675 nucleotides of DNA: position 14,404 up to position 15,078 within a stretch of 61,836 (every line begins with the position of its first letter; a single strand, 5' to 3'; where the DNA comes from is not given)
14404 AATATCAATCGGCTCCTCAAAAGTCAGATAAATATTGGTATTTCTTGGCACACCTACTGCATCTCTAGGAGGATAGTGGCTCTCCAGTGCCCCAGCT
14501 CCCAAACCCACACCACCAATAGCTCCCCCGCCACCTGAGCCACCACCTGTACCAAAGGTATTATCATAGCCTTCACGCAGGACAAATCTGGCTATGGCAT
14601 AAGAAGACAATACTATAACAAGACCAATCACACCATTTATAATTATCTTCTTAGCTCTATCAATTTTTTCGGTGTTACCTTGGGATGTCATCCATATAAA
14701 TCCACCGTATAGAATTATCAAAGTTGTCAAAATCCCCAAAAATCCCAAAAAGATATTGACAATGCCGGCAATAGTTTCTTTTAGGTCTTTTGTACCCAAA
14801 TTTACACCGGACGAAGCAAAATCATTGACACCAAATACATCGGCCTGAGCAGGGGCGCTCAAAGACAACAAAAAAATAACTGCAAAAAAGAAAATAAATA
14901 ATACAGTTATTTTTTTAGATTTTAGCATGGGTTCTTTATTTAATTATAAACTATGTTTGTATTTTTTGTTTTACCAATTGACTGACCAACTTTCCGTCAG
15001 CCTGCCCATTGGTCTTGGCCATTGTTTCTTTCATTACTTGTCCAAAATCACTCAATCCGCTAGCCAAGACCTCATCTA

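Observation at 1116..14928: Co-oriented four-gene cell-surface cluster built around two TrbC/VirB2-like pilin-domain proteins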

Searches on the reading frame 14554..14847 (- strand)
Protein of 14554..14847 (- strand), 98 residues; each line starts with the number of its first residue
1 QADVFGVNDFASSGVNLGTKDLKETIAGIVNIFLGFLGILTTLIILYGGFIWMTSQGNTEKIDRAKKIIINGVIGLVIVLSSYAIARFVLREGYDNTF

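Call 68: search_protein_representatives(protein=window:14554-14847:-)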
Query: 98 residues. Proteins with E-value up to 0.001 (for the whole library): 31401; up to 1e-10: 6018; up to 1e-30: 19. The best 150 are listed.
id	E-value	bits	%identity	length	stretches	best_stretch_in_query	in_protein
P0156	2.0e-41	156.1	32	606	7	18-87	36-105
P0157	3.5e-40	152.1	80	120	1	2-91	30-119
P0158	2.0e-36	140.1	74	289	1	1-98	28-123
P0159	3.2e-36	139.4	66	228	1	1-97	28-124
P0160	9.1e-36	138.0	73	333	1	3-97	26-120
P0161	4.3e-35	135.8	32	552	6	17-92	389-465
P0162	8.0e-35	134.9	31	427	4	22-93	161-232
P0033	2.5e-33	130.2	71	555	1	5-98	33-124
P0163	1.2e-32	128.0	36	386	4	18-89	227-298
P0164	1.3e-32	127.9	66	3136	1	1-97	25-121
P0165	2.1e-32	127.2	29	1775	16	23-90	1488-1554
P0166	1.3e-31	124.6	44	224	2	3-91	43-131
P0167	1.7e-31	124.3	77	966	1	3-90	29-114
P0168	2.3e-31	123.9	40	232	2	9-91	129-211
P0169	2.9e-31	123.6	61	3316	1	2-97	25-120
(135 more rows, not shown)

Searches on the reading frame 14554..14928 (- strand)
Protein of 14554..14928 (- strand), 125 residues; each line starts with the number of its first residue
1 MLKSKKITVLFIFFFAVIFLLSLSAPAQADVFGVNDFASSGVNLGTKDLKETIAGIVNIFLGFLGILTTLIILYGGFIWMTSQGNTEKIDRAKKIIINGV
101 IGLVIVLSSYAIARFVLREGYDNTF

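Call 56: search_solved_structures(query=A3, max_evalue=10, show_alignments=3)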
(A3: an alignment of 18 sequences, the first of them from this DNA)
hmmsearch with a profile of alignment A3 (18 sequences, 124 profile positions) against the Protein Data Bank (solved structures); distinct sequences matched with E-value up to 10: 1.
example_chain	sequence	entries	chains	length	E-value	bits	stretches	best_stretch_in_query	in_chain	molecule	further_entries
8t3s_R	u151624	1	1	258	0.61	13.3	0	62-115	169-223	Free fatty acid receptor 2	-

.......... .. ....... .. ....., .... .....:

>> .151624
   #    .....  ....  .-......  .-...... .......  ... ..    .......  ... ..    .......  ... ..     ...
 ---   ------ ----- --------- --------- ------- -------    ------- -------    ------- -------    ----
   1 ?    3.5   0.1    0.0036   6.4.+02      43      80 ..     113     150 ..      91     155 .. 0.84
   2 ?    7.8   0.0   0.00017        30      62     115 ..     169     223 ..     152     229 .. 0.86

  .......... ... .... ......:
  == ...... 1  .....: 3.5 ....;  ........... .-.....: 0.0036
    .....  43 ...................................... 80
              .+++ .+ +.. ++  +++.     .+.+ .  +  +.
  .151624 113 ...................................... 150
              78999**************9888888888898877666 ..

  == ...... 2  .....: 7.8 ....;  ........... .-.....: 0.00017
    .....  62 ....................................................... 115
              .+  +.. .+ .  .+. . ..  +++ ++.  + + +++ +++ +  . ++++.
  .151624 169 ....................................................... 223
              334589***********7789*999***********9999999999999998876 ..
